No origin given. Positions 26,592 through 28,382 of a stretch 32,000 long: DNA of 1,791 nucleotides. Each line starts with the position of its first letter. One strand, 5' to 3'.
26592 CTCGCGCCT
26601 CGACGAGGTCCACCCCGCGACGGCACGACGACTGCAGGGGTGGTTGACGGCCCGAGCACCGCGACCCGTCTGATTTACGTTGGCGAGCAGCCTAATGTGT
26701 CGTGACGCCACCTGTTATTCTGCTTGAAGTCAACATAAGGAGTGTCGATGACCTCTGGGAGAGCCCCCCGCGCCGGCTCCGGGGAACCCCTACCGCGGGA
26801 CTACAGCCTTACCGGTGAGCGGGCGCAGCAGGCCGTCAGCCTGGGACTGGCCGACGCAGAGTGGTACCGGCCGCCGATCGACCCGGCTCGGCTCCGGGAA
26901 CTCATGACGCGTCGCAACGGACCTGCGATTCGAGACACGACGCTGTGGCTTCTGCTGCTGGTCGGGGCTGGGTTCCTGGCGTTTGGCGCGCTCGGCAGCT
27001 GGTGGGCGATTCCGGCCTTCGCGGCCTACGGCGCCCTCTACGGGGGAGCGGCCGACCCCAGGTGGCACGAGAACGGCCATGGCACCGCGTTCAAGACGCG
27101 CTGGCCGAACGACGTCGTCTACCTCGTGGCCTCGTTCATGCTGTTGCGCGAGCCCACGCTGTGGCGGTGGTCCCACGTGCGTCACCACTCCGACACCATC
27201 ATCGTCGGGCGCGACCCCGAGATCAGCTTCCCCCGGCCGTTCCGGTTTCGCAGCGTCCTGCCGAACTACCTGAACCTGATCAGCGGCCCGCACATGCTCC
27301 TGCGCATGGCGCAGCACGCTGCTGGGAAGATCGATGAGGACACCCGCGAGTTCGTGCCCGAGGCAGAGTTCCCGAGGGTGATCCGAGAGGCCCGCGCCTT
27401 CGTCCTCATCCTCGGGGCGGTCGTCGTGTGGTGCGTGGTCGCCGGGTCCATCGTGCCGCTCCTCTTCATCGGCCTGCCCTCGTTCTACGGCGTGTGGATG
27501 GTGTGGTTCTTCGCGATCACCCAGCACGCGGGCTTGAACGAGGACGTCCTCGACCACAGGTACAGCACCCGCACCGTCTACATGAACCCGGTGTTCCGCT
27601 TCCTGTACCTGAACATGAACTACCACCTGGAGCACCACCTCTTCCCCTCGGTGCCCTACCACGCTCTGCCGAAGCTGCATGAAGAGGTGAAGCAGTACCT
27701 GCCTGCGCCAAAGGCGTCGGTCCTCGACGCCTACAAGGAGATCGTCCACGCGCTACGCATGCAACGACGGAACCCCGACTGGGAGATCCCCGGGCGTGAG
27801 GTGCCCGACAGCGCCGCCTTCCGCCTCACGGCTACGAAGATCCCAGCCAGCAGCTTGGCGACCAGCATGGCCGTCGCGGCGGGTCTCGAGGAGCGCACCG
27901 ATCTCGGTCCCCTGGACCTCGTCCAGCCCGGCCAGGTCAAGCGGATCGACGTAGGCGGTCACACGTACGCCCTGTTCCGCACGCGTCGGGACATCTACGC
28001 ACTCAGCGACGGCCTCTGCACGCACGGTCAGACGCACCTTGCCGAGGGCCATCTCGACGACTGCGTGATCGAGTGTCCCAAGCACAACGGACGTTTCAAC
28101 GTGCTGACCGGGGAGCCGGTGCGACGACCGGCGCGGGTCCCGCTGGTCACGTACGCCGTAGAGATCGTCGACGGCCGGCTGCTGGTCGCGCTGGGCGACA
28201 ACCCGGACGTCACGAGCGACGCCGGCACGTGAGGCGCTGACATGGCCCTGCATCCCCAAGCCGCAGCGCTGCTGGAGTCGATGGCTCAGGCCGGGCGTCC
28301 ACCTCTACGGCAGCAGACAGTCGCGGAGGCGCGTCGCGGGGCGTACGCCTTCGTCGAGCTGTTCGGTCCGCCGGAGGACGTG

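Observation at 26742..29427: Three-gene operon: desaturase-family di-iron oxygenase fused to a Rieske ferredoxin, an esterase and a small ferredoxin, with no reductase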

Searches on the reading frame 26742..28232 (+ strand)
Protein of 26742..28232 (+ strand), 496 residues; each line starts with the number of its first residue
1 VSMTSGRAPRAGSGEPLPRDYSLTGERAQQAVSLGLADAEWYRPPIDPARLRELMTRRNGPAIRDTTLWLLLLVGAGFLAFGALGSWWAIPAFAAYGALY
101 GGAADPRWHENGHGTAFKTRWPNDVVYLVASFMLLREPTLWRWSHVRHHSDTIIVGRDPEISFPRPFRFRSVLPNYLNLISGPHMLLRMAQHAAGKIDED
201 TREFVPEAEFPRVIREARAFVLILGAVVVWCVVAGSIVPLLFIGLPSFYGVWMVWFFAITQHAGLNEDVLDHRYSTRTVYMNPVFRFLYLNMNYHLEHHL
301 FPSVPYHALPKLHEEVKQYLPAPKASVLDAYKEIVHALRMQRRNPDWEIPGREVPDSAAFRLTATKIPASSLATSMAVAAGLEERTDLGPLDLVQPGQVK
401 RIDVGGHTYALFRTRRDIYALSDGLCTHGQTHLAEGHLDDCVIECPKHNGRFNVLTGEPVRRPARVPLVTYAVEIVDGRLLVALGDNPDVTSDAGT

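Call 3: search_protein_families(library=pfam, proteins=[window:26742-28232:+], max_evalue=0.01)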
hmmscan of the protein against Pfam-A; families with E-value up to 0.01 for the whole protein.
window:26742-28232:+ (496 aa): 3 families
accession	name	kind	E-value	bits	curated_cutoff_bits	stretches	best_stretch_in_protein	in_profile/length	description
PF00487.30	FA_desaturase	-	3e-38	132.5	29.7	1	86-325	2-247/253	Fatty acid desaturase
PF00355.32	Rieske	-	4e-14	52.7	20.3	1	393-471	10-87/88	Rieske [2Fe-2S] domain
PF13806.12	Rieske_2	-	7e-06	26.4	27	1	392-482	9-103/104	Rieske-like [2Fe-2S] domain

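Call 4: search_protein_families(library=ncbifam, proteins=[window:26742-28232:+], max_evalue=0.01)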
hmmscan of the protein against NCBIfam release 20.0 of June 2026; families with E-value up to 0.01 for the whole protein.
window:26742-28232:+ (496 aa): 11 families
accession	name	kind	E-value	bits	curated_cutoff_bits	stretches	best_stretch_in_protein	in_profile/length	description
TIGR02377.1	MocE_fam_FeS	subfamily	5.4e-25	87.3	136.15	1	394-483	11-100/101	MocE family 2Fe-2S type ferredoxin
NF007422.0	PRK09965.1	equivalog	2.9e-21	75.5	113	1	394-486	12-102/106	bifunctional 3-phenylpropionate/cinnamic acid dioxygenase ferredoxin subunit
NF041683.1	ant_diox_AndAb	equivalog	1.2e-19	70.3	150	1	387-483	4-99/100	anthranilate 1,2-dioxygenase ferredoxin subunit AndAb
NF042948.2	3PPDioc_HcaC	equivalog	1.2e-18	67.3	150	1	394-485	12-103/105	3-phenylpropionate/cinnamic acid dioxygenase ferredoxin subunit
NF041365.1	GntB_guanitoxin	equivalog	1.8e-12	47.3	380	1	109-317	68-279/308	guanitoxin biosynthesis L-arginine gamma (S) hydroxylase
NF052549.1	FAdesatDesBBac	equivalog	6.3e-07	29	500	1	71-322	37-295/340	Delta(10) desaturase DesB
NF045688.1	BCarotHydoxCrtR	equivalog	1.8e-06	27.3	475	1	249-320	192-260/297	beta-carotene hydroxylase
TIGR02378.1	nirD_assim_sml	equivalog_domain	3.3e-05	24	74.65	1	391-483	8-104/105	nitrite reductase small subunit NirD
NF052548.1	FAdesatDesABac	equivalog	0.00057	19.1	500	0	280-333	255-309/328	Delta(5) desaturase DesA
NF041174.1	SDX_Thmprot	equivalog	0.0029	17.7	170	1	415-465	33-82/109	sulredoxin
NF045690.1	BCarotKetCrtW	equivalog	0.0098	15.2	350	0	252-317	189-254/257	beta-carotene ketolase CrtW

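Call 5: find_homologous_proteins(query=window:26742-28232:+)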
Query window:26742-28232:+ (496 aa): 7989 proteins with E <= 0.001 among 8000 candidates; the best 120 are listed.
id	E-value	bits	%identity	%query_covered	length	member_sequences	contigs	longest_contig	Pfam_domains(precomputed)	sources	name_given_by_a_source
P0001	0.0e+0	1151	100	100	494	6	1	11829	PF00355.33,PF13806.13,PF00487.31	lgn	-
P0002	1.6e-286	969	85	100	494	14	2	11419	PF00355.33,PF13806.13,PF00487.31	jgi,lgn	-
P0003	8.1e-283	957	83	98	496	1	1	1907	PF00355.33,PF00487.31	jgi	jgi:Na+-transporting NADH:ubiquinone oxidoreductase subunit F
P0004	9.2e-282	953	81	100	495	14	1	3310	PF00355.33,PF00487.31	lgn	-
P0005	2.5e-225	767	70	95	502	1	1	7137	PF00355.33,PF13806.13,PF00487.31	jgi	jgi:MocE subfamily Rieske [2Fe-2S] domain protein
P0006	2.2e-221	754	68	94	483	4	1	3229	PF00355.33,PF00487.31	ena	-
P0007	1.9e-217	741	68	94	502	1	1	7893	PF00355.33,PF00487.31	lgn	-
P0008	4.6e-212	723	65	94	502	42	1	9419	PF00355.33,PF00487.31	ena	-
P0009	4.4e-207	707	66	96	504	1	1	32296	PF00355.33,PF00487.31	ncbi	-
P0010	1.0e-205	702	66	96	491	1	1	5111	PF00355.33,PF00487.31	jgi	jgi:fatty acid desaturase/nitrite reductase/ring-hydroxylating ferredoxin subunit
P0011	1.0e-205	702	65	95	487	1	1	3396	PF00355.33,PF00487.31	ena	-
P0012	1.3e-205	702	65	95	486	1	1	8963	PF00355.33,PF00487.31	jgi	-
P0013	1.7e-205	702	65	94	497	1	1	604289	PF00355.33,PF00487.31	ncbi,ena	-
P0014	1.8e-205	701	66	96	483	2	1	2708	PF00355.33,PF00487.31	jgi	jgi:fatty acid desaturase/nitrite reductase/ring-hydroxylating ferredoxin subunit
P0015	2.5e-205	701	65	96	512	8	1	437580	PF00355.33,PF00487.31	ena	-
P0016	8.9e-204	696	65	93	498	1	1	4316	PF00355.33,PF00487.31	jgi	jgi:Na+-transporting NADH:ubiquinone oxidoreductase subunit F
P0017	9.7e-203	692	65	95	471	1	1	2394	PF00355.33,PF00487.31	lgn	-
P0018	2.6e-202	691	65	97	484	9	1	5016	PF00355.33,PF00487.31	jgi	jgi:fatty acid desaturase/nitrite reductase/ring-hydroxylating ferredoxin subunit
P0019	2.6e-202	691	65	95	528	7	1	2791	PF00355.33,PF00487.31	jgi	jgi:fatty acid desaturase/nitrite reductase/ring-hydroxylating ferredoxin subunit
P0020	5.8e-202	690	63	96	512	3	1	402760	PF00355.33,PF00487.31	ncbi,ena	-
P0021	1.1e-201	689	63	96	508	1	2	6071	PF00355.33,PF00487.31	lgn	-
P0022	1.1e-201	689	64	93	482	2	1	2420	PF00355.33,PF00487.31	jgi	jgi:fatty acid desaturase/nitrite reductase/ring-hydroxylating ferredoxin subunit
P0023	2.2e-201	688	61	95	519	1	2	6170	PF00355.33,PF00487.31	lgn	-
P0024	6.8e-201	686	65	94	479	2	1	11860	PF00355.33,PF00487.31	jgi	jgi:fatty acid desaturase/nitrite reductase/ring-hydroxylating ferredoxin subunit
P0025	8.5e-201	686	66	95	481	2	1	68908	PF00355.33,PF00487.31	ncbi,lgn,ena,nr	ncbi:MAG TPA: fatty acid desaturase [Acidimicrobiales bacterium]|nr:fatty acid desaturase [Acidimicr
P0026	2.1e-200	685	64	94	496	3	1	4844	PF00355.33,PF00487.31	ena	-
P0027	7.5e-200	683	63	96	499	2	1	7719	PF00355.33,PF00487.31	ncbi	ncbi:MAG: fatty acid desaturase [Ilumatobacteraceae bacterium]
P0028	1.0e-199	682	63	95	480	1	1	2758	PF00355.33,PF00487.31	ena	-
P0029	5.2e-199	680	61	97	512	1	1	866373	PF00355.33,PF00487.31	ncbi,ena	-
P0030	8.4e-199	679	62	95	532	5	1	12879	PF00355.33,PF00487.31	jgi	-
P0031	1.2e-198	679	61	94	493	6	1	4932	PF00355.33,PF00487.31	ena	-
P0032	2.1e-198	678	63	93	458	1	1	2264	PF00355.33,PF00487.31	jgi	jgi:fatty acid desaturase/nitrite reductase/ring-hydroxylating ferredoxin subunit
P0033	6.3e-198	677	60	99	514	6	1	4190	PF00355.33,PF00487.31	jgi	jgi:Na+-transporting NADH:ubiquinone oxidoreductase subunit F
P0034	1.1e-197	676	62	94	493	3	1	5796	PF00355.33,PF00487.31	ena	-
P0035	2.7e-197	674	61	97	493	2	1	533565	PF00355.33,PF00487.31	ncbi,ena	-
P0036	3.0e-197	674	61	97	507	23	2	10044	PF00355.33,PF00487.31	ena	-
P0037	3.0e-197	674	63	94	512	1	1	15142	PF00355.33,PF00487.31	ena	-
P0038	4.1e-197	674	62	95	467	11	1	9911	PF00355.33,PF00487.31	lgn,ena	-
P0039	6.1e-197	673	62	95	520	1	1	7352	PF00355.33,PF00487.31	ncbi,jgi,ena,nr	ncbi:MAG TPA: fatty acid desaturase [Acidimicrobiales bacterium]|nr:fatty acid desaturase [Acidimicr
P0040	6.5e-197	673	59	98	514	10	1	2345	PF00355.33,PF00487.31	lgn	-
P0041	1.6e-196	672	62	95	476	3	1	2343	PF00355.33,PF00487.31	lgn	-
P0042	5.1e-196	670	62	95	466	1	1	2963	PF00355.33,PF00487.31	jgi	jgi:Na+-transporting NADH:ubiquinone oxidoreductase subunit F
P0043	1.3e-195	669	58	96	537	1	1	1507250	PF00355.33,PF00487.31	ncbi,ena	-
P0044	1.7e-195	669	63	93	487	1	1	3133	PF00355.33,PF00487.31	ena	-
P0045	1.9e-195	668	60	97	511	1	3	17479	PF00355.33,PF00487.31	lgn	-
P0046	6.3e-195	667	63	95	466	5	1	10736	PF00355.33,PF00487.31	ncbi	ncbi:MAG: hypothetical protein QOC57_2070 [Ilumatobacteraceae bacterium]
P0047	6.2e-194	663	62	94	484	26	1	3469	PF00355.33,PF00487.31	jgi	jgi:fatty acid desaturase/nitrite reductase/ring-hydroxylating ferredoxin subunit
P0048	2.8e-193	661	61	94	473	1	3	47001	PF00355.33,PF00487.31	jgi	jgi:Na+-transporting NADH:ubiquinone oxidoreductase subunit F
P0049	3.3e-193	661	60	97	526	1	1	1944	PF00355.33,PF00487.31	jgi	jgi:Na+-transporting NADH:ubiquinone oxidoreductase subunit F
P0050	3.4e-193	661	62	94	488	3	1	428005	PF00355.33,PF00487.31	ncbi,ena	-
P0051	3.4e-193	661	60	96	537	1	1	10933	PF00355.33,PF00487.31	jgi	jgi:Na+-transporting NADH:ubiquinone oxidoreductase subunit F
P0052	4.7e-193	660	60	98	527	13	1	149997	PF00355.33,PF00487.31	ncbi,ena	-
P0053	4.8e-193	660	60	98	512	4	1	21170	PF00355.33,PF00487.31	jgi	jgi:Na+-transporting NADH:ubiquinone oxidoreductase subunit F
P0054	5.4e-193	660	62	94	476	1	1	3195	PF00355.33,PF00487.31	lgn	-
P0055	7.0e-193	660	61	96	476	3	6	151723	PF00355.33,PF00487.31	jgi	jgi:Na+-transporting NADH:ubiquinone oxidoreductase subunit F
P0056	3.3e-192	658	62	93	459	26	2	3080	PF00355.33,PF00487.31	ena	-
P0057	2.6e-191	655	60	95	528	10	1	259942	PF00355.33,PF00487.31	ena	-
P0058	2.6e-191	655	61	94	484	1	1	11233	PF00355.33,PF00487.31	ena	-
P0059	3.3e-191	654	60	99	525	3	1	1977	PF00355.33,PF00487.31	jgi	jgi:Na+-transporting NADH:ubiquinone oxidoreductase subunit F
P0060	8.6e-191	653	61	94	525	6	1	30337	PF00355.33,PF00487.31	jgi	jgi:Na+-transporting NADH:ubiquinone oxidoreductase subunit F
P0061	1.3e-190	652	60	95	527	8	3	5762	PF00355.33,PF00487.31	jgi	jgi:Na+-transporting NADH:ubiquinone oxidoreductase subunit F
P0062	1.3e-190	652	61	95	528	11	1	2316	PF00355.33,PF00487.31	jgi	jgi:Na+-transporting NADH:ubiquinone oxidoreductase subunit F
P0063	1.5e-190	652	61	95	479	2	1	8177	PF00355.33,PF00487.31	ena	-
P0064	1.5e-190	652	62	92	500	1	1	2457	PF00355.33,PF00487.31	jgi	jgi:Na+-transporting NADH:ubiquinone oxidoreductase subunit F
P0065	1.8e-190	652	60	95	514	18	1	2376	PF00355.33,PF13806.13,PF00487.31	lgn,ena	-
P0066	2.5e-190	651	60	97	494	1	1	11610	PF00355.33,PF00487.31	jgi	jgi:fatty acid desaturase/nitrite reductase/ring-hydroxylating ferredoxin subunit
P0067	2.9e-190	651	61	94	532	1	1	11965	PF00355.33,PF00487.31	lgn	-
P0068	1.0e-189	649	61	94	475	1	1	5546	PF00355.33,PF00487.31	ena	-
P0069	3.0e-189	648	60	97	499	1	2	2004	PF00355.33,PF13806.13,PF00487.31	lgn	-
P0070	8.2e-189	646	59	98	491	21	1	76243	PF00355.33,PF00487.31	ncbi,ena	-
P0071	1.0e-188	646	60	96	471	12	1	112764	PF00355.33,PF00487.31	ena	-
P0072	7.4e-188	643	60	94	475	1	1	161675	PF00355.33,PF00487.31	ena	-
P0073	1.7e-187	642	59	98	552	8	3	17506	PF00355.33,PF00487.31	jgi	jgi:Na+-transporting NADH:ubiquinone oxidoreductase subunit F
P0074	3.1e-187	641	61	94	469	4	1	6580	PF00355.33,PF13806.13,PF00487.31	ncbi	-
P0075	3.3e-187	641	61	94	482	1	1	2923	PF00355.33,PF00487.31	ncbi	ncbi:MAG: fatty acid desaturase [Acidimicrobiales bacterium]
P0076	2.8e-186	638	61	93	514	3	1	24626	PF00355.33,PF00487.31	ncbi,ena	-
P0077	3.0e-186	638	60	94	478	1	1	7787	PF00355.33,PF13806.13,PF00487.31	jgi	jgi:Na+-transporting NADH:ubiquinone oxidoreductase subunit F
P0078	3.3e-186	638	62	94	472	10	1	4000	PF00355.33,PF00487.31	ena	-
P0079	3.7e-186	638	61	93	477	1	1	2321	PF00355.33,PF00487.31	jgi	jgi:fatty acid desaturase/nitrite reductase/ring-hydroxylating ferredoxin subunit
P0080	6.8e-186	637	58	97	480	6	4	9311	PF00355.33,PF00487.31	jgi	jgi:Na+-transporting NADH:ubiquinone oxidoreductase subunit F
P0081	6.9e-186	637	60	92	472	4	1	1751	PF00355.33,PF00487.31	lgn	-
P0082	1.1e-184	633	60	94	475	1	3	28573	PF00355.33,PF00487.31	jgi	jgi:Na+-transporting NADH:ubiquinone oxidoreductase subunit F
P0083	1.9e-184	632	59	94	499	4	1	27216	PF00355.33,PF00487.31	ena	-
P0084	3.0e-184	631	61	93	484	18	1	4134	PF00355.33,PF00487.31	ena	-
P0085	1.7e-183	629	59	96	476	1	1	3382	PF00355.33,PF00487.31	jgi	jgi:Na+-transporting NADH:ubiquinone oxidoreductase subunit F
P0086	1.7e-183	629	58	96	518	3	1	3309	PF00355.33,PF00487.31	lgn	-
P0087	3.3e-183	628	59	94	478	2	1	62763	PF00355.33,PF13806.13,PF00487.31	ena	-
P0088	2.7e-182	625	62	91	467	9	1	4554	PF00355.33,PF13806.13,PF00487.31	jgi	jgi:Na+-transporting NADH:ubiquinone oxidoreductase subunit F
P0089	3.6e-182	625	57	96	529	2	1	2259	PF00355.33,PF00487.31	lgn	-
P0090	5.8e-182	624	57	98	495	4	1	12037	PF00355.33,PF00487.31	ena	-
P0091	5.8e-182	624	58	93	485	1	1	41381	PF00355.33,PF00487.31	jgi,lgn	jgi:fatty acid desaturase/nitrite reductase/ring-hydroxylating ferredoxin subunit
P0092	1.6e-181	622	59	94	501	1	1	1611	PF00355.33,PF00487.31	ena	-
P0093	5.1e-181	621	59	95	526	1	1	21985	PF00355.33,PF00487.31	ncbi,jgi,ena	jgi:fatty acid desaturase/nitrite reductase/ring-hydroxylating ferredoxin subunit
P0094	5.9e-181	621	58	94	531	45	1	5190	PF00355.33,PF00487.31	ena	-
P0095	7.3e-181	620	58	94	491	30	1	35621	PF00355.33,PF00487.31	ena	-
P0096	7.3e-181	620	57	96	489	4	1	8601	PF00355.33,PF00487.31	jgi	jgi:Na+-transporting NADH:ubiquinone oxidoreductase subunit F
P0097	3.6e-180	618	58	94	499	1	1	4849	PF00355.33,PF00487.31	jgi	jgi:Na+-transporting NADH:ubiquinone oxidoreductase subunit F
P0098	3.8e-180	618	58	94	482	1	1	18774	PF00355.33,PF00487.31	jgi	jgi:Na+-transporting NADH:ubiquinone oxidoreductase subunit F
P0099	9.9e-180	617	60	94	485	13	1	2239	PF00355.33,PF00487.31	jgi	jgi:fatty acid desaturase/nitrite reductase/ring-hydroxylating ferredoxin subunit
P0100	1.0e-179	616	59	96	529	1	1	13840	PF00355.33,PF13806.13,PF00487.31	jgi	jgi:MocE subfamily Rieske [2Fe-2S] domain protein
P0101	1.3e-179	616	57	96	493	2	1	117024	PF00355.33,PF00487.31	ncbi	ncbi:MAG TPA: fatty acid desaturase [Streptosporangiaceae bacterium]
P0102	4.0e-178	611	57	94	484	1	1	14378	PF00355.33,PF00487.31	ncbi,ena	-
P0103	1.1e-177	610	57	95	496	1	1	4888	PF00355.33,PF00487.31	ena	-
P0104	2.0e-177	609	58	94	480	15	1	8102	PF00355.33,PF13806.13,PF00487.31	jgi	jgi:MocE subfamily Rieske [2Fe-2S] domain protein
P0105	9.4e-177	607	57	95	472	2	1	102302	PF00355.33,PF00487.31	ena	-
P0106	9.8e-177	607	57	94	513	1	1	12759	PF00355.33,PF00487.31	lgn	-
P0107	2.4e-176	605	59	94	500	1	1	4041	PF00355.33,PF00487.31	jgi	jgi:fatty acid desaturase/nitrite reductase/ring-hydroxylating ferredoxin subunit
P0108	4.2e-176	605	56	96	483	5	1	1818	PF00355.33,PF00487.31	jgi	jgi:Na+-transporting NADH:ubiquinone oxidoreductase subunit F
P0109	5.3e-176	604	57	96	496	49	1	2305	PF00355.33,PF00487.31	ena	-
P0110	9.4e-176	603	57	95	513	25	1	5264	PF00355.33,PF00487.31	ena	-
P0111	5.6e-175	601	56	94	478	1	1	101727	PF00355.33,PF00487.31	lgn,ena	-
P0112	5.6e-175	601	55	96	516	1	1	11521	PF00355.33,PF00487.31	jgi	jgi:fatty acid desaturase/nitrite reductase/ring-hydroxylating ferredoxin subunit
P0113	6.8e-175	601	58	93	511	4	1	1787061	PF00355.33,PF00487.31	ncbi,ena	-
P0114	1.9e-174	599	59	94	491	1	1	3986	PF00355.33,PF00487.31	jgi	jgi:fatty acid desaturase/nitrite reductase/ring-hydroxylating ferredoxin subunit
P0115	2.5e-174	599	56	93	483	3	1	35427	PF00355.33,PF00487.31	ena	-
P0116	4.6e-174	598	57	94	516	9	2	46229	PF00355.33,PF00487.31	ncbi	ncbi:MAG: fatty acid desaturase [Acidimicrobiales bacterium]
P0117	5.2e-174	598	58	95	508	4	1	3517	PF00355.33,PF00487.31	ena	-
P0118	9.1e-174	597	57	94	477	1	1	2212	PF00355.33,PF00487.31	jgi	jgi:fatty acid desaturase/nitrite reductase/ring-hydroxylating ferredoxin subunit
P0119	1.1e-173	597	57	94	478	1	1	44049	PF00355.33,PF00487.31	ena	-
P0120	2.4e-173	595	57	94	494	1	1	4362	PF00355.33,PF00487.31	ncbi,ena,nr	ncbi:MAG TPA: fatty acid desaturase [Acidimicrobiales bacterium]|nr:fatty acid desaturase [Acidimicr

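Call 6: search_solved_structures(query=window:26742-28232:+, max_evalue=0.01)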
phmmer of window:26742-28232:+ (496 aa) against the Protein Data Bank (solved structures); distinct sequences matched with E-value up to 0.01: 10.
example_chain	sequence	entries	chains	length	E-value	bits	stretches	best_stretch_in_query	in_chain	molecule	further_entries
1vck_A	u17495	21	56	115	2.1e-18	69.3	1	394-483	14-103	ferredoxin component of carbazole | Ferredoxin CarAc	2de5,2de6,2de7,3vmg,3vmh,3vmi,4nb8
2qpz_A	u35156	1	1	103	3.9e-15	58.5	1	394-484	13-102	Naphthalene 1,2-dioxygenase system ferredoxin subunit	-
5bok_A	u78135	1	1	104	1.8e-14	56.4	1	387-484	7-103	Ferredoxin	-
3gce_A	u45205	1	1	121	7.1e-13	51.1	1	381-483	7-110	Ferredoxin component of carbazole 1,9a-dioxygenase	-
2i7f_A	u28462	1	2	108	9.2e-13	50.7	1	411-481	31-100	Ferredoxin component of dioxygenase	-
2e4p_A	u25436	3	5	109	2e-10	43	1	391-479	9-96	Biphenyl dioxygenase ferredoxin subunit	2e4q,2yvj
3dqy_A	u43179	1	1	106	1.5e-09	40.1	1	395-483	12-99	Toluene 1,2-dioxygenase system ferredoxin subunit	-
4emj_B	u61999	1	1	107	1.6e-09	40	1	395-483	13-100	Toluene 1,2-dioxygenase system ferredoxin subunit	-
1fqt_A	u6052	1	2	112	4.1e-09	38.7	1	394-482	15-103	RIESKE-TYPE FERREDOXIN OF BIPHENYL DIOXYGENASE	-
8jng_A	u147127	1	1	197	0.006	18.3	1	379-459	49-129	Methanesulfonate monooxygenase ferredoxin subunit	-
